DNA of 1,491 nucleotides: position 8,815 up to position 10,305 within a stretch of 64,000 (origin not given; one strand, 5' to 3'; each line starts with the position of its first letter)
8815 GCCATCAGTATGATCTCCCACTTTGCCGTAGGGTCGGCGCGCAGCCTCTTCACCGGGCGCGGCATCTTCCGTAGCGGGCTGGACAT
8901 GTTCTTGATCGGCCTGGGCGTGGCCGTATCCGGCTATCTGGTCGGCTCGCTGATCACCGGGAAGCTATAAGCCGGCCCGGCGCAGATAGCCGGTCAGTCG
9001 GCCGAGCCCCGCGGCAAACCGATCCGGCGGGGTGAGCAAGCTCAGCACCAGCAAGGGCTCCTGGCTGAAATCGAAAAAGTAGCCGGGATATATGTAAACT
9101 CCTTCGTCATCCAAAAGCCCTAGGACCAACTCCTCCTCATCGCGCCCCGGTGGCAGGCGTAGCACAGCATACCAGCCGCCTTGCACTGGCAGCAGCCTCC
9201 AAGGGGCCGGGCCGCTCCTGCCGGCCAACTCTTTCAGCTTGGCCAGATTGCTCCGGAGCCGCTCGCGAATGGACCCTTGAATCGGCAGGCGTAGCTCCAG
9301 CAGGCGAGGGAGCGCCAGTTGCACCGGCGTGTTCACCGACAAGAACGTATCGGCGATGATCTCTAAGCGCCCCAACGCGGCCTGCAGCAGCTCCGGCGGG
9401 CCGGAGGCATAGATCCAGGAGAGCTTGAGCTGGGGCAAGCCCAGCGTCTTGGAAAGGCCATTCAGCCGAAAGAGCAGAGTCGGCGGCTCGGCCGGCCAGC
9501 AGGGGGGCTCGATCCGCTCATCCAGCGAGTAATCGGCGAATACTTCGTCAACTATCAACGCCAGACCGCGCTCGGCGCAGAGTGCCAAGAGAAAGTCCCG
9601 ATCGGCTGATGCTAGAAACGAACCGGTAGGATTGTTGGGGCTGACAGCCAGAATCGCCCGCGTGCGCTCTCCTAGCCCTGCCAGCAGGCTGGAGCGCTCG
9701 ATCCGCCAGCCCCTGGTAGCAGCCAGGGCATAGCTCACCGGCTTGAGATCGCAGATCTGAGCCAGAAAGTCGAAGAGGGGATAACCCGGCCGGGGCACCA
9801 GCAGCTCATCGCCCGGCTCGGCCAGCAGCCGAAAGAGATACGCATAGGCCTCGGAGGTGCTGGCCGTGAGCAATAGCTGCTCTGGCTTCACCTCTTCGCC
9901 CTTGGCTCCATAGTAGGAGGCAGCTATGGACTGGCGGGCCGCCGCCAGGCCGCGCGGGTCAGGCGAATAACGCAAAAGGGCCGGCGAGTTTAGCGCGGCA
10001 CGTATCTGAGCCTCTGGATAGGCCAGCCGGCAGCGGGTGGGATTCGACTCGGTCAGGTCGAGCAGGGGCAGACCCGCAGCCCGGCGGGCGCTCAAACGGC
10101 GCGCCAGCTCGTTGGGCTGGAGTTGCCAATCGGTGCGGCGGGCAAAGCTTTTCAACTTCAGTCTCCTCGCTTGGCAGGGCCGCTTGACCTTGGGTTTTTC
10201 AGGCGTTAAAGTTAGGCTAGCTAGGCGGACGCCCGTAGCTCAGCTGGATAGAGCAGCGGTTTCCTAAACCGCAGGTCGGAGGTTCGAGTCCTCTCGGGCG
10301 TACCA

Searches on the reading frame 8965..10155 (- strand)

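Call 17: search_protein_families(library=pfam, proteins=[window:8965-10155:-], max_evalue=0.000001)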
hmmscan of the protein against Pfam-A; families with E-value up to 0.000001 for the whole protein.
window:8965-10155:- (396 aa): 1 family
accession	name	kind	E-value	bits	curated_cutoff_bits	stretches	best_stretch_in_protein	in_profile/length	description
PF00155.27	Aminotran_1_2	-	2e-34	119.8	19.7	1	52-363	28-338/361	Aminotransferase class I and II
